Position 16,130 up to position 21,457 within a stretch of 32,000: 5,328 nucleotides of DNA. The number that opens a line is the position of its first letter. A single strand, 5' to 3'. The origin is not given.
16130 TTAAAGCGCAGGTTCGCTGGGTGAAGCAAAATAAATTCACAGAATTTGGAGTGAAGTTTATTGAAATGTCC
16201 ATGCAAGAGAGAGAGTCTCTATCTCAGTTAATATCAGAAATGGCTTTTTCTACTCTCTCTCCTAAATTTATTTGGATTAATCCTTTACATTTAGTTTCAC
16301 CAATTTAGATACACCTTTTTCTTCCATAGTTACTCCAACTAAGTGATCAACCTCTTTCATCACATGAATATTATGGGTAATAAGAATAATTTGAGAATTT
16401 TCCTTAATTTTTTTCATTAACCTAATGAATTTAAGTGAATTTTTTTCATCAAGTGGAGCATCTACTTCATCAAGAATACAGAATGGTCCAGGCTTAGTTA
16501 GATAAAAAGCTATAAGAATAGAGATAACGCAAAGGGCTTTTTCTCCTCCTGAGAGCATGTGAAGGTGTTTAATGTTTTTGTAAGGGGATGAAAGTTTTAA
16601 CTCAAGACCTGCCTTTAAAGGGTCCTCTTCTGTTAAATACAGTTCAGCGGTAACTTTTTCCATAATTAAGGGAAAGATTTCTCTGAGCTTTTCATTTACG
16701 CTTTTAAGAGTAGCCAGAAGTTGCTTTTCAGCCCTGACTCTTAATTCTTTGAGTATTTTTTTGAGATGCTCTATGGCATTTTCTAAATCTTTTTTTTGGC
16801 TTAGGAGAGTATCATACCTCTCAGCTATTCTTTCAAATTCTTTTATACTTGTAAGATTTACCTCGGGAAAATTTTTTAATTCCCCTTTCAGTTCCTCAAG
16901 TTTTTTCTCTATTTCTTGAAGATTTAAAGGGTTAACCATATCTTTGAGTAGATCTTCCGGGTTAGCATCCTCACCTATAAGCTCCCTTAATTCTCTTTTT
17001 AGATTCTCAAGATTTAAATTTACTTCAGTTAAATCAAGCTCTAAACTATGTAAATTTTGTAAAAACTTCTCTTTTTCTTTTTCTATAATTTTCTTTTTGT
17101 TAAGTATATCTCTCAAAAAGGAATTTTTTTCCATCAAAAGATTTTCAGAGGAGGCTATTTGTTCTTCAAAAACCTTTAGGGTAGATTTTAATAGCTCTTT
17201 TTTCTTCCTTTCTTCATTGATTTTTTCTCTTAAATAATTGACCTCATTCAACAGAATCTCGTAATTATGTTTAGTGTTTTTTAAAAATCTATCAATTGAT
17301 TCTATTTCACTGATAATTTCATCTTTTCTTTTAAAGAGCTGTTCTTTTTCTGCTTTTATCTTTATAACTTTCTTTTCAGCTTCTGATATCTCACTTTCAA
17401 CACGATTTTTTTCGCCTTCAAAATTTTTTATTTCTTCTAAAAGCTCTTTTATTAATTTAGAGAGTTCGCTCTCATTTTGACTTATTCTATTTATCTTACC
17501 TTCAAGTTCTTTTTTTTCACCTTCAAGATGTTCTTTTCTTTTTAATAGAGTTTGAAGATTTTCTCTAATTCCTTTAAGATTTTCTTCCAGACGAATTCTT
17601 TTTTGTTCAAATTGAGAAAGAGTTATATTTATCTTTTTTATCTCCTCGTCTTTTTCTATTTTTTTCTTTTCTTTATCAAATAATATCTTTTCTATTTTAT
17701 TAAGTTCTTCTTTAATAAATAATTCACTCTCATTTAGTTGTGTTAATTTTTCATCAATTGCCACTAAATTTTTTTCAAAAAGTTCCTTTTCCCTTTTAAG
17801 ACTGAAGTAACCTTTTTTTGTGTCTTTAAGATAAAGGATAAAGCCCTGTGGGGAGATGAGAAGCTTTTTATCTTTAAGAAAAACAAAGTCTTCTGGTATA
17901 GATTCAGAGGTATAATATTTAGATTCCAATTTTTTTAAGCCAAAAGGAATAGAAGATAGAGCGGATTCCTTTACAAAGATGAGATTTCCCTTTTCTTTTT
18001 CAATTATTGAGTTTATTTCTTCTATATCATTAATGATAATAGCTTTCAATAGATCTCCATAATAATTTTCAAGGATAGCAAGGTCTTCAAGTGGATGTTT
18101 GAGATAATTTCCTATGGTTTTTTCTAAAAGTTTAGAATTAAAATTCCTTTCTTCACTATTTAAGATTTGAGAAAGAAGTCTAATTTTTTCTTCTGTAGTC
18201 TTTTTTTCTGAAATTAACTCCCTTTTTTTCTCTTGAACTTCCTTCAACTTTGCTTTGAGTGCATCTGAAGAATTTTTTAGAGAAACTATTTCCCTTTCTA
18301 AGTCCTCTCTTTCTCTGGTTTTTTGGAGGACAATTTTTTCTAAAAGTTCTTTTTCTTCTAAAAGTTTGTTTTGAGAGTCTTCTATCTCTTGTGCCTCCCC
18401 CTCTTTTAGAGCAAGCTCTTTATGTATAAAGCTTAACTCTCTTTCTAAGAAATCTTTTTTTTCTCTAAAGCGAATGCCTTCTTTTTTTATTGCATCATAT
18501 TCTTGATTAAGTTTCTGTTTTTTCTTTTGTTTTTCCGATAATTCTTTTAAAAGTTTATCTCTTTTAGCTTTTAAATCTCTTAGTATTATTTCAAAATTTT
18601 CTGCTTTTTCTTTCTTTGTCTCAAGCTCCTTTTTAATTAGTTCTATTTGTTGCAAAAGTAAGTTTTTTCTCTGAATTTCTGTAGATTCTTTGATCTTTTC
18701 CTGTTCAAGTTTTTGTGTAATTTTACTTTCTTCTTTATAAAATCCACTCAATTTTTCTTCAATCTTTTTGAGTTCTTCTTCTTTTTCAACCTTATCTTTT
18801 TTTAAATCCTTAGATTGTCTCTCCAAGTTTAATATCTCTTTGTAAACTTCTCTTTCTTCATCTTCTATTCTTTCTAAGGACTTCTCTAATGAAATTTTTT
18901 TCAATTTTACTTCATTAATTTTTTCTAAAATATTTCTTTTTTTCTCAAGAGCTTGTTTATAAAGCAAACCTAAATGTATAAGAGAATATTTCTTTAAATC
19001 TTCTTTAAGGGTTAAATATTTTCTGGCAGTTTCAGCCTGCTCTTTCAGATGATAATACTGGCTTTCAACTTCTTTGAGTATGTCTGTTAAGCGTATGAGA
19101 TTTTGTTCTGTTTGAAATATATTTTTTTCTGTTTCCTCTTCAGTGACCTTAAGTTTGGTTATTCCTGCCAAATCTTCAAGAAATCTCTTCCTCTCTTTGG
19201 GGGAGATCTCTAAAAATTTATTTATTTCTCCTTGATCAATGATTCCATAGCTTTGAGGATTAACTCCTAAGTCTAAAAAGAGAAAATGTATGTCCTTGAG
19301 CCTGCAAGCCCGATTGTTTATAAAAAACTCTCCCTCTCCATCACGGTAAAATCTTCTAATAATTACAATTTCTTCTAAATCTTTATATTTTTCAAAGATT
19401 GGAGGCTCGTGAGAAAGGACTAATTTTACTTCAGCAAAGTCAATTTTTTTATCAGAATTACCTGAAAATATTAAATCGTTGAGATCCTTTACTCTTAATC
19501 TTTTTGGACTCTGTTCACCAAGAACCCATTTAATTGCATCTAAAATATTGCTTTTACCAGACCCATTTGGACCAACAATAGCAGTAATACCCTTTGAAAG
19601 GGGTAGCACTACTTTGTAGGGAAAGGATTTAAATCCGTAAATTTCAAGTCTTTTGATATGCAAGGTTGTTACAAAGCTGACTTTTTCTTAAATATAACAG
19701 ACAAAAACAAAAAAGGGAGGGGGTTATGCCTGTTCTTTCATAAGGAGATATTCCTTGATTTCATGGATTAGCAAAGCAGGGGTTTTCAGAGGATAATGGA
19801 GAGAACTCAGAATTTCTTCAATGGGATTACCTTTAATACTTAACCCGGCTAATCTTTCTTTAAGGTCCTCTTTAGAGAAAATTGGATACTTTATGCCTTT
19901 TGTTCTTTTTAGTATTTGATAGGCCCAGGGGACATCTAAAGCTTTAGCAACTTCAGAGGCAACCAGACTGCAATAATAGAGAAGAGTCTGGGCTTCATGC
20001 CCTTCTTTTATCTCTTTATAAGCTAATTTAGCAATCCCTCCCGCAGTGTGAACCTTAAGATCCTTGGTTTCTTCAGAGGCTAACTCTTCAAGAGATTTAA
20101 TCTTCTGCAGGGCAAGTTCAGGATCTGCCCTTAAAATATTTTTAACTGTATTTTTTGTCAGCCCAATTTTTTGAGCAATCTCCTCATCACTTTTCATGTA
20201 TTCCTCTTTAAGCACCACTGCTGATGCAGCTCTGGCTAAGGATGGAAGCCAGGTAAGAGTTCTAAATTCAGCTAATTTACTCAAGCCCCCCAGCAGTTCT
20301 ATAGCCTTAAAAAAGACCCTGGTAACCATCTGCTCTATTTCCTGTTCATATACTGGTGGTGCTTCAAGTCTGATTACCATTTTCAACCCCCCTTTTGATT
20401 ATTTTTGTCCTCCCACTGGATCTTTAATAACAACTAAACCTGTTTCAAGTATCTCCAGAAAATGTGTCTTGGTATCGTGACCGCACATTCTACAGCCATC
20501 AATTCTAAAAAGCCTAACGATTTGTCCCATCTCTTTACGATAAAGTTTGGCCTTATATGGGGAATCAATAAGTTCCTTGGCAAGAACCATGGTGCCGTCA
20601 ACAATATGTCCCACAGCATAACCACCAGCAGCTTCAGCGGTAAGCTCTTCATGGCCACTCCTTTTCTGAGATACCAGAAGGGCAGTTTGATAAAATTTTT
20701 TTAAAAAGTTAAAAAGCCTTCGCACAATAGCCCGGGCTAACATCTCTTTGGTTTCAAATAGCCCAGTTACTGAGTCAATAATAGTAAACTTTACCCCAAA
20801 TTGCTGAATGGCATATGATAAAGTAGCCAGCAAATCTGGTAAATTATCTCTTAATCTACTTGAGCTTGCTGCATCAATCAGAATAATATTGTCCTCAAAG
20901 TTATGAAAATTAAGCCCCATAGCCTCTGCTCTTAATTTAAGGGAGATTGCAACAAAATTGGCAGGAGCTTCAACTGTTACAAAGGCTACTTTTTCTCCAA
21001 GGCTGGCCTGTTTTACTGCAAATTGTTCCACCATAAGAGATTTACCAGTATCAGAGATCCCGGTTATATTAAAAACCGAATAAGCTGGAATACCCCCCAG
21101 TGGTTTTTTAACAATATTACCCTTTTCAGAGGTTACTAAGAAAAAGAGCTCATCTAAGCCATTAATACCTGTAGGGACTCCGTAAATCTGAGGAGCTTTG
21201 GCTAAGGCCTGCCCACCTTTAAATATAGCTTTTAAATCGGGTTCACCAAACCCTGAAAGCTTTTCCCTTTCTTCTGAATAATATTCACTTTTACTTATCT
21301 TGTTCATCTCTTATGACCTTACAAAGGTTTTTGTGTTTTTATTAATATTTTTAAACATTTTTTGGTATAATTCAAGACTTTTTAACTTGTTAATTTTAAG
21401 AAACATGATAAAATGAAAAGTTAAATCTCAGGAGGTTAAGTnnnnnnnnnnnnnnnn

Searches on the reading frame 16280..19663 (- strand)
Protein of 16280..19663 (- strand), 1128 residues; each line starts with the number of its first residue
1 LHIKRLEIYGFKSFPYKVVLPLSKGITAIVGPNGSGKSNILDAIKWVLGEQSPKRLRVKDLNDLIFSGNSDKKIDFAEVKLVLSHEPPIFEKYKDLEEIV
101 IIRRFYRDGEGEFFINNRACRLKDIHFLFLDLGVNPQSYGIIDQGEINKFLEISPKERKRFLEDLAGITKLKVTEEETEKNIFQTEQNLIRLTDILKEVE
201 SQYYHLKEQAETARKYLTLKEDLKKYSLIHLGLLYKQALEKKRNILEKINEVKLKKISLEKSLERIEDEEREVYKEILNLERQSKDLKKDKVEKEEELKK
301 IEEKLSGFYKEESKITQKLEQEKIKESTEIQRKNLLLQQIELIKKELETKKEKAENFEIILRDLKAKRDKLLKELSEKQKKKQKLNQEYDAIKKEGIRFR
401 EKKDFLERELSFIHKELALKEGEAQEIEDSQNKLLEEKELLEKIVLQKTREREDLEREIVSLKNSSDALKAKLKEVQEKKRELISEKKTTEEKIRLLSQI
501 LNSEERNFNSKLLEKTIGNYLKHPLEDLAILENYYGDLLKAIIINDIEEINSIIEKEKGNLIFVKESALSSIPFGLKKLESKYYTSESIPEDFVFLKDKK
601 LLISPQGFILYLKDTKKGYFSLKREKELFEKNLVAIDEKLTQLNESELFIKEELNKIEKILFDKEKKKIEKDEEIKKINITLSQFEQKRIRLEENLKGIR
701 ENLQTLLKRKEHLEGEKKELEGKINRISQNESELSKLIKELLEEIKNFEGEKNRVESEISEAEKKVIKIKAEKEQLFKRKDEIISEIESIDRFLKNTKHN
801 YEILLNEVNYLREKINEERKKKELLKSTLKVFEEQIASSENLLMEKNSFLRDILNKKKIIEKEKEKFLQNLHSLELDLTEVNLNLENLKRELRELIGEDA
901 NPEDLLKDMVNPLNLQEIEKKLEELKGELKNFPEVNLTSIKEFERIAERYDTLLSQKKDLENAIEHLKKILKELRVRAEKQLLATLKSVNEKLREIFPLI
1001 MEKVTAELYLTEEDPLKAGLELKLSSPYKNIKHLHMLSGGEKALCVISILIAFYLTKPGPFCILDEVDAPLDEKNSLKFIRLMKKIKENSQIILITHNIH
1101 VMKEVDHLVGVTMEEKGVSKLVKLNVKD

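Call 8: search_protein_families(library=pfam, proteins=[window:16280-19663:-], max_evalue=0.001)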
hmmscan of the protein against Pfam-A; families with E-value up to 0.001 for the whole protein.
window:16280-19663:- (1128 aa): 5 families
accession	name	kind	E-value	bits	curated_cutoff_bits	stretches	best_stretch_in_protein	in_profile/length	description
PF02463.25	SMC_N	-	6.2e-50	170.1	40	1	2-1120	1-220/220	RecF/RecN/SMC N terminal domain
PF13476.12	AAA_23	-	4.7e-12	47.4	27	1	5-305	1-200/201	AAA domain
PF13175.12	AAA_15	-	3.7e-10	40.4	32.1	1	1-336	1-284/374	AAA ATPase domain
PF13304.12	AAA_21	-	3.4e-09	37.6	27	1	26-76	1-47/304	AAA domain, putative AbiEii toxin, Type IV TA system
PF13555.12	AAA_29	-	2.1e-07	31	27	1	4-49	2-47/61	P-loop containing region of AAA domain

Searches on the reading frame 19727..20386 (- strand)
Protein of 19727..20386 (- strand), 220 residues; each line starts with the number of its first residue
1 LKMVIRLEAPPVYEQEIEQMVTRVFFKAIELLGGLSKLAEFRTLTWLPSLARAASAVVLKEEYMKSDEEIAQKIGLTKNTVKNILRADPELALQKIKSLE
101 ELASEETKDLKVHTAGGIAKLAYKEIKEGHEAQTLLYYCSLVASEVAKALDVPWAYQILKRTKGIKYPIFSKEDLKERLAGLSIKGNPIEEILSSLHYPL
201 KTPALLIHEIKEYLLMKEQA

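Call 8: search_protein_families(library=pfam, proteins=[window:19727-20386:-], max_evalue=0.001)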
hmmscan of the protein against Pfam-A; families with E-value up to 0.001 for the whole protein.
window:19727-20386:- (220 aa): 0 families

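Call 43: search_protein_families(library=ncbifam, proteins=[window:19727-20386:-], max_evalue=0.001)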
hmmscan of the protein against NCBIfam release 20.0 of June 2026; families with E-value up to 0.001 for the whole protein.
window:19727-20386:- (220 aa): 1 family
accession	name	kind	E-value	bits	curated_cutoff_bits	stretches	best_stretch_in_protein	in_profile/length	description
TIGR03879.1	near_KaiC_dom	domain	9.1e-36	122.2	65.1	1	30-129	1-91/91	probable regulatory domain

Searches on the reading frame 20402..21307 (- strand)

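Call 8: search_protein_families(library=pfam, proteins=[window:20402-21307:-], max_evalue=0.001)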
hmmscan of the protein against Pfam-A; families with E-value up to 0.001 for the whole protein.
window:20402-21307:- (302 aa): 2 families
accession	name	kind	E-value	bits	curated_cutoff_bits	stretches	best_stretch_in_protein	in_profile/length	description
PF06745.19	ATPase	-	2.6e-53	181.2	26.6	1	44-296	1-229/231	KaiC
PF13481.12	AAA_25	-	2.3e-05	24.6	27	1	73-205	30-176/195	AAA domain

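Call 43: search_protein_families(library=ncbifam, proteins=[window:20402-21307:-], max_evalue=0.001)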
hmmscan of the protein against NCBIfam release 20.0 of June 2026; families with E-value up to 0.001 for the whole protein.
window:20402-21307:- (302 aa): 10 families
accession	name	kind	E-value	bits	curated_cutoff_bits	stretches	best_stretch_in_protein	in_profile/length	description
TIGR03878.1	thermo_KaiC_2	hypoth_equivalog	4.9e-135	448.8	232.2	1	41-298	1-258/259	KaiC domain-containing protein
TIGR03877.1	thermo_KaiC_1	hypoth_equivalog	2.3e-17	63.3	307.25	1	70-296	16-235/238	KaiC domain-containing protein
TIGR03881.1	KaiC_arch_4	hypoth_equivalog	1.9e-15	57.2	247.8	1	71-294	16-229/231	KaiC domain-containing protein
NF006799.0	PRK09302.1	equivalog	5.5e-12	45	408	1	41-232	10-193/515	circadian clock protein KaiC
TIGR03880.1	KaiC_arch_3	hypoth_equivalog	1.1e-10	41.5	249.45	1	71-216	11-154/224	KaiC domain-containing protein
NF004723.0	PRK06067.1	subfamily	6.1e-09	35.8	194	1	58-187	16-145/243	flagellar accessory protein FlaH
NF052589.1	ArlH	equivalog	3.2e-08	33.6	215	1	67-207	10-150/229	archaellum protein ArlH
TIGR02655.1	circ_KaiC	equivalog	2e-07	30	546.25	1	71-247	16-193/484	circadian clock protein KaiC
TIGR02237.1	recomb_radB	equivalog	0.00051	20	172.4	1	71-238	7-172/210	DNA repair and recombination protein RadB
NF003301.0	PRK04301.1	equivalog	0.00061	19.1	259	1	71-190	96-215/316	DNA repair and recombination protein RadA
